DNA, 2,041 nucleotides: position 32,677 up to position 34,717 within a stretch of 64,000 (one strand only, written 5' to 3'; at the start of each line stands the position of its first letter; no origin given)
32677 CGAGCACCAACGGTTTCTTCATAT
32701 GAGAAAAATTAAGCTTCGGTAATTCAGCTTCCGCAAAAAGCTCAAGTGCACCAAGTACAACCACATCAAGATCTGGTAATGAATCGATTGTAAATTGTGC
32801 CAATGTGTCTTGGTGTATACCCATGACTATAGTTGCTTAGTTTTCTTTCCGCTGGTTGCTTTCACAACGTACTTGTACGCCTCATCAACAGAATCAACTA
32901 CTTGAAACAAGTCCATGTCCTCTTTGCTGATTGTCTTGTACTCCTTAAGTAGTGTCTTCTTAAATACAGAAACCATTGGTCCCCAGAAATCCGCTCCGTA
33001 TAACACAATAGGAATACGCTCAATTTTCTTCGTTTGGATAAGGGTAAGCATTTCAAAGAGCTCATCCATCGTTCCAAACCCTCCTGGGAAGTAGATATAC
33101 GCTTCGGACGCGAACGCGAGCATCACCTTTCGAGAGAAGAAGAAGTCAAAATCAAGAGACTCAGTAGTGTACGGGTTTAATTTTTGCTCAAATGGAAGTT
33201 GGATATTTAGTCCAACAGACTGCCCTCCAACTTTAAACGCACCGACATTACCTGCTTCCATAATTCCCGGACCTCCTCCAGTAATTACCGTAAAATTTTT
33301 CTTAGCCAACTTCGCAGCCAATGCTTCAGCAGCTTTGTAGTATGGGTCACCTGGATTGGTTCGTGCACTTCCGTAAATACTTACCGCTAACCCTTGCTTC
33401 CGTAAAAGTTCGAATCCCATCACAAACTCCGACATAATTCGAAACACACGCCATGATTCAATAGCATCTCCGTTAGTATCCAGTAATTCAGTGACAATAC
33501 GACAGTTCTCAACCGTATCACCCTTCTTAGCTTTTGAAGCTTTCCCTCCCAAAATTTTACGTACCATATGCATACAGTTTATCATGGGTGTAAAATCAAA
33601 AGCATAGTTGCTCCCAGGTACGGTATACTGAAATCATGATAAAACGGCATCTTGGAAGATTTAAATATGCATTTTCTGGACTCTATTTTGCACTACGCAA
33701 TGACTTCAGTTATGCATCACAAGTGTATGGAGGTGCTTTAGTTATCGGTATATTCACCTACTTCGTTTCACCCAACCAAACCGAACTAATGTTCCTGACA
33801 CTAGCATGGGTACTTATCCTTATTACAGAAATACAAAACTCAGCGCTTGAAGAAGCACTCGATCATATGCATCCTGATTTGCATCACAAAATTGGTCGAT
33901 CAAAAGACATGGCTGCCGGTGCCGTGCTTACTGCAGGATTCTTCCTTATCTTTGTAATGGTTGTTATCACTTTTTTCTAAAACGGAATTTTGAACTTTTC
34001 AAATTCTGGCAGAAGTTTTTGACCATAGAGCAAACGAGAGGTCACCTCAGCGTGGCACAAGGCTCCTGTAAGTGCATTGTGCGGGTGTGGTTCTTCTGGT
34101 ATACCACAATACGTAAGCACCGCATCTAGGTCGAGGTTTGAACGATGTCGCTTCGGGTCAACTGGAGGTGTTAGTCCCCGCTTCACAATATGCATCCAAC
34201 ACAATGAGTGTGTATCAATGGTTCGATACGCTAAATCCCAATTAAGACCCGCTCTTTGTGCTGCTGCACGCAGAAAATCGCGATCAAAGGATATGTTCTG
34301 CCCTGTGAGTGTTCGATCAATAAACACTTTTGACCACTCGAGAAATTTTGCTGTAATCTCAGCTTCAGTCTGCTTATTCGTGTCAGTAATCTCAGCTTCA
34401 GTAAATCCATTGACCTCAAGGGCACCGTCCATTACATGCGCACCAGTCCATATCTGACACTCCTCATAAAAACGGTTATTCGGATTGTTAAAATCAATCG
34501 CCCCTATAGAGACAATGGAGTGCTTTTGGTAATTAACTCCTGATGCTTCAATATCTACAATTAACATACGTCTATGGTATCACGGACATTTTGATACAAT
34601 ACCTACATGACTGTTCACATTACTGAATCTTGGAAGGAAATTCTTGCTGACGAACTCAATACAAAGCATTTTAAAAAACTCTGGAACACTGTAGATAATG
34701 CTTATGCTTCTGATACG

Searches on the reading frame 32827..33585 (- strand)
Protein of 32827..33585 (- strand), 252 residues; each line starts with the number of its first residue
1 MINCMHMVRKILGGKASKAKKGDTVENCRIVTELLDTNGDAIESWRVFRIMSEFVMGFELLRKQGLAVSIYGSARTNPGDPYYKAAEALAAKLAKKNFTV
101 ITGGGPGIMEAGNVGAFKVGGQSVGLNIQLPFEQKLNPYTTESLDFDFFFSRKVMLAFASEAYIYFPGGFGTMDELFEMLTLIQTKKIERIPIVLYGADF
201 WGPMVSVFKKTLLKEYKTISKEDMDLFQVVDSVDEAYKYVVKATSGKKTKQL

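Call 65: search_protein_families(library=pfam, proteins=[window:32827-33585:-], max_evalue=0.001)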
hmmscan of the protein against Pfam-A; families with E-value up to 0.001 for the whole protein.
window:32827-33585:- (252 aa): 2 families
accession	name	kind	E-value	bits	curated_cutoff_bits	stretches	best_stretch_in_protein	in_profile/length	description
PF03641.19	Lysine_decarbox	-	6.9e-30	104.4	27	1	109-239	1-130/131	Possible lysine decarboxylase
PF18306.6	LDcluster4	-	1.8e-14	54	26.3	1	67-186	3-118/151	SLOG cluster4 family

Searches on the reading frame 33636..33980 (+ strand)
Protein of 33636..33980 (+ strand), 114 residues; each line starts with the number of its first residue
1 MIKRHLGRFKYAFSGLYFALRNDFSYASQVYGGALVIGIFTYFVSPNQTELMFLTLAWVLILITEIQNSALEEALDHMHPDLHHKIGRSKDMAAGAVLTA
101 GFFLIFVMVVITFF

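Call 65: search_protein_families(library=pfam, proteins=[window:33636-33980:+], max_evalue=0.001)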
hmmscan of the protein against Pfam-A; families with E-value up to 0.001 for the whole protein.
window:33636-33980:+ (114 aa): 1 family
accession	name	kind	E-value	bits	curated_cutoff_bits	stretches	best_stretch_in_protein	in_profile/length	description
PF01219.24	DAGK_prokar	-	4.6e-23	81.4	22.3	1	10-111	1-101/102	Prokaryotic diacylglycerol kinase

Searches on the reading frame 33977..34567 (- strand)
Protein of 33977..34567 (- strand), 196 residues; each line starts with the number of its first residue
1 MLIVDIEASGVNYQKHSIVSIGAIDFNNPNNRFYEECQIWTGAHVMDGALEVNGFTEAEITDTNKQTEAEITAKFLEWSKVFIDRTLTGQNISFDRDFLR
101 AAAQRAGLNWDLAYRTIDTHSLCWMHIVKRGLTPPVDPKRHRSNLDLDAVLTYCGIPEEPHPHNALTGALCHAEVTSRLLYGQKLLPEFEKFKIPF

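Call 65: search_protein_families(library=pfam, proteins=[window:33977-34567:-], max_evalue=0.001)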
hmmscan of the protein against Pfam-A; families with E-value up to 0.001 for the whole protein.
window:33977-34567:- (196 aa): 2 families
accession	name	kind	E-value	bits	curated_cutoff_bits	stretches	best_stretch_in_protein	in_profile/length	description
PF00929.31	RNase_T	-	8.2e-07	30.1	24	1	3-167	2-155/164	Exonuclease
PF16473.11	Rv2179c-like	-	8.9e-07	29.2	27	1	2-121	3-137/177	3'-5' exoribonuclease Rv2179c-like domain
